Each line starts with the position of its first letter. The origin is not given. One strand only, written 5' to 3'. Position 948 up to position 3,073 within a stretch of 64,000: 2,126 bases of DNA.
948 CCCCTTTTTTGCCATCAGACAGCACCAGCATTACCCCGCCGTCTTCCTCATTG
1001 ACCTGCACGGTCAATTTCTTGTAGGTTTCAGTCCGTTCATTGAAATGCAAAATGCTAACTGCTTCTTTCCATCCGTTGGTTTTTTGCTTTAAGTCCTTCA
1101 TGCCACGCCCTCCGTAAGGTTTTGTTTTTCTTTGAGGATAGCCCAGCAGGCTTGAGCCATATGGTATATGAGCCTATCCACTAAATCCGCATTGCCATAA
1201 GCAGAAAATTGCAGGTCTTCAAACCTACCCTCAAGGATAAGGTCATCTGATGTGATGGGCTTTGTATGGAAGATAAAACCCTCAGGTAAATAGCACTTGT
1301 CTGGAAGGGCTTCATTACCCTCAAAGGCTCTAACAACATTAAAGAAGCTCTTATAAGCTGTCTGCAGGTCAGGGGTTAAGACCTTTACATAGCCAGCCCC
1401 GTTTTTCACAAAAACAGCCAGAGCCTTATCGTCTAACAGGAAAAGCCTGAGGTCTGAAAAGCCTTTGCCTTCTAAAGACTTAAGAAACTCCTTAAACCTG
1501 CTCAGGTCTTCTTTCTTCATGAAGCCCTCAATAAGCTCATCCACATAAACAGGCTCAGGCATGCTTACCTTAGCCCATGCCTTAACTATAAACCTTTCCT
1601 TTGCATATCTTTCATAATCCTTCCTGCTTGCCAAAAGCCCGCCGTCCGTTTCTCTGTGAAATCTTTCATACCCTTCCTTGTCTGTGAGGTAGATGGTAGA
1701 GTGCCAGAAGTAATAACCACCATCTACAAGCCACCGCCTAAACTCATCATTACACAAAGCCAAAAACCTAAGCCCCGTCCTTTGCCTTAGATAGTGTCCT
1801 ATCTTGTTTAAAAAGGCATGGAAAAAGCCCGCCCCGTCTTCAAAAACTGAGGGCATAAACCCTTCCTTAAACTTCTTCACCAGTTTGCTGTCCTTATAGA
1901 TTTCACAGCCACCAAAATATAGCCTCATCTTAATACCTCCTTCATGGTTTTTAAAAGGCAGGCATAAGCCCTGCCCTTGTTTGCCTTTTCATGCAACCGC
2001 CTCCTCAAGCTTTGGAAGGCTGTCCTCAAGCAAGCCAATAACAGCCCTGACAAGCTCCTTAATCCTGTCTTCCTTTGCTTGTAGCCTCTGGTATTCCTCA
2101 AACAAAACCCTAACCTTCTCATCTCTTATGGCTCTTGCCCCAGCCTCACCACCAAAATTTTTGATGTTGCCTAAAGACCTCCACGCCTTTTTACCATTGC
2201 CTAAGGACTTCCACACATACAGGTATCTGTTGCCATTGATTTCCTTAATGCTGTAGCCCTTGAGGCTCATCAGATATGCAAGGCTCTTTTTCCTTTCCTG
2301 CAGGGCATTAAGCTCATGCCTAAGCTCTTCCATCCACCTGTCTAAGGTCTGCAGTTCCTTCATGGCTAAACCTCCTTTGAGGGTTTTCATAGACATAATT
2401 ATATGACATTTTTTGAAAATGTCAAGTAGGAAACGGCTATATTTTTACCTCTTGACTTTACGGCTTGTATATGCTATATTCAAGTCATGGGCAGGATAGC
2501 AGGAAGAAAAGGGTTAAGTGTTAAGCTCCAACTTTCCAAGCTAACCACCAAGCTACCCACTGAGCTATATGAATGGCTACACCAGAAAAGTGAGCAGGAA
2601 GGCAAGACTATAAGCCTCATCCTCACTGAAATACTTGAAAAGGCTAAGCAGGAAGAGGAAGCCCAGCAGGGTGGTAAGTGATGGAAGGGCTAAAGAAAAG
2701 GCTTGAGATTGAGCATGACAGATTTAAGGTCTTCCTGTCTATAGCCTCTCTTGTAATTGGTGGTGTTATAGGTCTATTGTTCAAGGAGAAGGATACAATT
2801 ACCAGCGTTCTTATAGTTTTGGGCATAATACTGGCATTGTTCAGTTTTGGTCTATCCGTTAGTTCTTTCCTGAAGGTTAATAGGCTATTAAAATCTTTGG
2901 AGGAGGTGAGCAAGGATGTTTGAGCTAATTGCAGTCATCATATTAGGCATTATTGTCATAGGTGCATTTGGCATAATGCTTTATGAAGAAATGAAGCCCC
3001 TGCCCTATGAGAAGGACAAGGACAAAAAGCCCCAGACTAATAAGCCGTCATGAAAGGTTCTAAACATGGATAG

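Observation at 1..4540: Integrase-bearing element E1 inserted into a tRNA-Val(CAC) gene, of no family I recognise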

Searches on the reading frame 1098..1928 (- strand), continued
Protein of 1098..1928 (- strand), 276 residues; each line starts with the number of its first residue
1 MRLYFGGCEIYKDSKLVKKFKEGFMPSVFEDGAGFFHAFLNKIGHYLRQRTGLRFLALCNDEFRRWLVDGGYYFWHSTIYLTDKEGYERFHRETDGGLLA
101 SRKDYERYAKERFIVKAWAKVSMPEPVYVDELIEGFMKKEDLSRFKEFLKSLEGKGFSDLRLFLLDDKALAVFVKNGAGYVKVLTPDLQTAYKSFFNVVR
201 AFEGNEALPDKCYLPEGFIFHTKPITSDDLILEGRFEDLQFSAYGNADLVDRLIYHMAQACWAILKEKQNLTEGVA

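Call 95: search_protein_families(library=padloc, proteins=[L166:2-3133:+, L166:3109-5232:+, L166:5219-6634:+, L166:6912-7352:-, L166:7488-7919:+], max_evalue=0.001)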
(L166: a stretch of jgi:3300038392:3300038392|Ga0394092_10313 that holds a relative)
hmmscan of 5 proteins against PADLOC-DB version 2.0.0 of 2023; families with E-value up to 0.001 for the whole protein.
L166:2-3133:+ (1043 aa): 10 families
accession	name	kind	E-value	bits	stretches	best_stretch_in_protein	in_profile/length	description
PDLC02472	BrxC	-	9.7e-81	270.1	1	4-999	81-1089/1123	BrxC-PglY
PDLC02477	BrxC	-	1.1e-69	233.3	1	4-893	84-1007/1419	BrxC-PglY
PDLC02490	BrxC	-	6.5e-49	164.8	2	4-460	80-544/1133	BrxC-PglY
PDLC02475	BrxC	-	1.5e-31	107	1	142-843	230-935/937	BrxC-PglY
PDLC02480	BrxC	-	1.4e-29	100.1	1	140-478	221-559/1389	BrxC-PglY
PDLC02485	BrxC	-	1.7e-20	70.3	1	156-431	239-522/1376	BrxC-PglY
PDLC02781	SspC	-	1.5e-17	60.8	1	148-386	160-418/1104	SspC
PDLC02779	SspC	-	1.7e-13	47.3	1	104-386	125-426/1054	SspC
PDLC02778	SspC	-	9.2e-11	38.2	1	140-439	144-457/1053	SspC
PDLC02777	SspC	-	3.3e-05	20.2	1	278-388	306-419/1097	SspC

L166:3109-5232:+ (707 aa): 4 families
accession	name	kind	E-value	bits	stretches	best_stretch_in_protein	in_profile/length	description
PDLC02546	PglZ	-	3.3e-36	123.2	2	368-703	417-766/769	PglZ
PDLC02542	PglZ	-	1.1e-22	78.1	1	386-705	456-795/797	PglZ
PDLC02560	PglZ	-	8.1e-16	55.3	1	369-608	433-696/798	PglZ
PDLC02544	PglZ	-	4.6e-13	46.4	1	372-606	420-665/772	PglZ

L166:5219-6634:+ (471 aa): 5 families
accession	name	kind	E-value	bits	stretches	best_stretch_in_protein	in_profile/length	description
PDLC02505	BrxL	-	6.2e-192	636.8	1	4-471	2-478/482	BrxL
PDLC02508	BrxL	-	1e-86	289.8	1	4-463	2-460/698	BrxL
PDLC02506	BrxL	-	1.5e-80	269.3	1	3-455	5-457/680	BrxL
PDLC02507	BrxL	-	1.2e-61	207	1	29-463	37-469/482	BrxL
PDLC02509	BrxL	-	2.8e-53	179.3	1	140-455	190-503/535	BrxL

L166:6912-7352:- (146 aa): 0 families

L166:7488-7919:+ (143 aa): 0 families
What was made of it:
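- On Anti-phage defence island: The related island L166 does carry BrxC-PglZ-BrxL (call 95).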

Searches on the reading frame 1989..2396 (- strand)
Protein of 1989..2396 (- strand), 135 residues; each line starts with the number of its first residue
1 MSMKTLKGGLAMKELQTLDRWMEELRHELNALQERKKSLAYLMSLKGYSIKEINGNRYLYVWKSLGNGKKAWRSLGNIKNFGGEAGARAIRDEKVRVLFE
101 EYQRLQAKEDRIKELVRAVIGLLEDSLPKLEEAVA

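Call 4: search_protein_families(library=pfam, proteins=[window:1989-2396:-], max_evalue=0.1)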
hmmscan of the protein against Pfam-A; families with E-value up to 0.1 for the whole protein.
window:1989-2396:- (135 aa): 6 families
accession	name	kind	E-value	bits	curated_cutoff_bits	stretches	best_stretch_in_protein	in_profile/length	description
PF06005.17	ZapB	-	0.013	16.4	31.5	0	14-40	19-45/71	Cell division protein ZapB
PF01486.22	K-box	-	0.017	15.7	30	0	84-114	53-83/93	K-box region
PF15011.11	CA109-like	-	0.019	15.3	27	0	3-40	53-90/161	Ribosome biogenesis protein C1orf109-like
PF14846.11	DUF4485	-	0.027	14.8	24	1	13-48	23-58/83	Domain of unknown function (DUF4485)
PF16421.10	E2F_CC-MB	-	0.03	14.9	33.9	0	13-43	10-42/96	E2F transcription factor CC-MB domain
PF16454.10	PI3K_P85_iSH2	-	0.091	12.8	31.5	1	13-54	116-157/161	Phosphatidylinositol 3-kinase regulatory subunit P85 inter-SH2 domain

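Call 16: search_protein_families(library=phrogs, proteins=[window:1989-2396:-], max_evalue=0.01)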
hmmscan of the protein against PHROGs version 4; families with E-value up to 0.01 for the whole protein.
window:1989-2396:- (135 aa): 1 family
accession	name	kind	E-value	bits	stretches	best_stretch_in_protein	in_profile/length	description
phrog_10157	-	unknown function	0.003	18.7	0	15-54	86-125/153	-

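Call 54: search_protein_families(library=ncbifam, proteins=[window:1989-2363:-], max_evalue=0.05)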
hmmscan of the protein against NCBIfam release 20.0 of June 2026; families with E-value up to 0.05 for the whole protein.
window:1989-2363:- (124 aa): 0 families

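Call 85: search_protein_families(library=padloc, proteins=[window:1989-2363:-], max_evalue=0.01)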
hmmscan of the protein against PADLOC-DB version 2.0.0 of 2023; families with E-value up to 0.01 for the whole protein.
window:1989-2363:- (124 aa): 0 families

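Call 91: search_solved_structures(query=A5, max_evalue=5)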
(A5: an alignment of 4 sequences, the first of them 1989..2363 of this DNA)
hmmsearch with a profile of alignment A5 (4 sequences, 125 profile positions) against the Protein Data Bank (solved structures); distinct sequences matched with E-value up to 5: 15.
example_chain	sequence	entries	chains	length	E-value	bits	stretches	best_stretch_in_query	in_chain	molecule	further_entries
5yii_A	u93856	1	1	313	0.007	19.4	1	60-122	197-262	Phosphoserine aminotransferase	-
5yd2_A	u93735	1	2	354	0.011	18.8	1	60-122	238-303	Phosphoserine aminotransferase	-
5yb0_A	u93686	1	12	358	0.011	18.8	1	60-122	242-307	Phosphoserine aminotransferase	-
9b7j_P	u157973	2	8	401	0.2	14.7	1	54-107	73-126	Dynactin subunit 2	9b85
7z8m_M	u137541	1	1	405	0.29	14.2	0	53-107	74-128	Dynactin subunit 2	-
30dr_M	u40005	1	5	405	0.31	14.1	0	53-107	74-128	Dynactin subunit 2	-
6znl_M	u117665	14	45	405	0.31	14.1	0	53-107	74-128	Dynactin subunit 2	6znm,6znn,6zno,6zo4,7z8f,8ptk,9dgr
3a8y_C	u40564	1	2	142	0.36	13.9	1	39-91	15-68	BAG family molecular chaperone regulator 5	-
3i0w_A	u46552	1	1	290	0.69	13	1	21-105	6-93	8-oxoguanine-DNA-glycosylase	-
3i0x_A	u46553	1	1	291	0.69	13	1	21-105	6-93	8-oxoguanine-DNA-glycosylase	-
3f0z_A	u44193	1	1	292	0.69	13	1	21-105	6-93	8-oxoguanine-DNA-glycosylase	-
3f10_A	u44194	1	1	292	0.69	13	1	21-105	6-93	8-oxoguanine-DNA-glycosylase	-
6z0m_B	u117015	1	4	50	1.4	12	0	3-22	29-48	Cys-Ncap strand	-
9orp_A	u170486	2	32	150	1.4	12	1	76-112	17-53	Soluble-WRAPed MspA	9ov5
6z0l_B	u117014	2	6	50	1.7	11.7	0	3-22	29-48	Cys-N2 Strand | 'Cys-N2-SO3-' Strand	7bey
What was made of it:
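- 1989..2363 (-): p124, a family-conserved coiled-coil orphan and first gene of the leftward operon. No family or structure match (calls 4, 16, 54, 85, 91).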

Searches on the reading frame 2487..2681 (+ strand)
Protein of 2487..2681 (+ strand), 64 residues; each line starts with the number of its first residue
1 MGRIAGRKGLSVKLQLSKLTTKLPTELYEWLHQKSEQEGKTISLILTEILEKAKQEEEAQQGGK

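Call 4: search_protein_families(library=pfam, proteins=[window:2487-2681:+], max_evalue=0.1)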
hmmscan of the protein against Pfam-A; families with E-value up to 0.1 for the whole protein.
window:2487-2681:+ (64 aa): 1 family
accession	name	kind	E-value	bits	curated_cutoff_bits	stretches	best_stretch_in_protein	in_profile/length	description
PF07878.17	RHH_5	-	0.002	18.2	26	1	23-53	8-38/43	CopG-like RHH_1 or ribbon-helix-helix domain, RHH_5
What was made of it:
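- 2487..2681 (+): 64-aa ribbon-helix-helix (CopG/Arc-like) regulator. Pfam RHH_5 E = 2e-3, below cut-off (call 4).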

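Call 16: search_protein_families(library=phrogs, proteins=[window:2487-2681:+], max_evalue=0.01)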
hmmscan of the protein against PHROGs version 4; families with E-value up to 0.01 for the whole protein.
window:2487-2681:+ (64 aa): 2 families
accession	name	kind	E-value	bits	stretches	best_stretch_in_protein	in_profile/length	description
phrog_582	-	transcription regulation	0.0066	17.7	1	17-60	58-101/105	Arc-like repressor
phrog_2639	-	transcription regulation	0.0071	17.5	1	16-52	37-73/91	Arc-like repressor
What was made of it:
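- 2487..2681 (+): PHROGs Arc-like repressor E = 7e-3 (call 16).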

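Call 54: search_protein_families(library=ncbifam, proteins=[window:2487-2681:+], max_evalue=0.05)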
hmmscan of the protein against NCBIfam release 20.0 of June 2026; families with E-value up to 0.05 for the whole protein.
window:2487-2681:+ (64 aa): 0 families

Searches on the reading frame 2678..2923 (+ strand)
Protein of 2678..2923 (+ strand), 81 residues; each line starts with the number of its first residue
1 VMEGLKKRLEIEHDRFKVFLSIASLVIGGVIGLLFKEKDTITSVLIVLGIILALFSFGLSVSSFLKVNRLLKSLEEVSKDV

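Call 4: search_protein_families(library=pfam, proteins=[window:2678-2923:+], max_evalue=0.1)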
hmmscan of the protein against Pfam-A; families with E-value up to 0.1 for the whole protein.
window:2678-2923:+ (81 aa): 6 families
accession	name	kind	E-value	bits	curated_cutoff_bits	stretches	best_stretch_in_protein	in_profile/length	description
PF24838.2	8xMP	-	0.0062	16.8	30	1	10-59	16-69/136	Octameric membrane protein family (8xMP)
PF06912.16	DUF1275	-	0.015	15.6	25.4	1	4-55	141-191/193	Protein of unknown function (DUF1275)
PF13965.12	SID-1_RNA_chan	-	0.038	13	28.7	1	6-62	358-413/594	dsRNA-gated channel SID-1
PF11286.13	DUF3087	-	0.069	13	23.4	1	16-66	22-71/165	Protein of unknown function (DUF3087)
PF11381.13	DUF3185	-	0.096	13.1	25.3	1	41-63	3-25/59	Protein of unknown function (DUF3185)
PF11023.14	DUF2614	-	0.099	13.3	21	0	19-58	15-53/111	Zinc-ribbon containing domain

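Call 54: search_protein_families(library=ncbifam, proteins=[window:2678-2923:+], max_evalue=0.05)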
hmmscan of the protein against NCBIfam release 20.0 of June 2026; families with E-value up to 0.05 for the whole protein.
window:2678-2923:+ (81 aa): 5 families
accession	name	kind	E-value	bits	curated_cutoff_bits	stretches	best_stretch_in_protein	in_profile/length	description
NF002796.0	PRK02935.1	equivalog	0.004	17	108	1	18-59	17-57/118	hypothetical protein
TIGR02614.1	ftsW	equivalog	0.0049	16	337.5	1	5-66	122-183/357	putative lipid II flippase FtsW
NF033634.1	SLATT_1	domain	0.019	14.9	41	1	13-73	24-83/132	SLATT domain-containing protein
NF033632.1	SLATT_4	domain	0.034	14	55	1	8-57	22-72/154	SLATT domain-containing protein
TIGR00896.1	CynX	subfamily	0.04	13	406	1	13-60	260-308/355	CynX/NimT family MFS transporter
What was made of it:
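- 2678..2923 (+): 81-aa protein with two hydrophobic helices, first gene of the integrase-proximal small membrane-protein cassette. Only faint 8xMP/SLATT-like matches (calls 4, 54).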

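Call 85: search_protein_families(library=padloc, proteins=[window:2678-2923:+], max_evalue=0.01)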
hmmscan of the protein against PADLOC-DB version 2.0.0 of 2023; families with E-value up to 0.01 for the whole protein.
window:2678-2923:+ (81 aa): 0 families
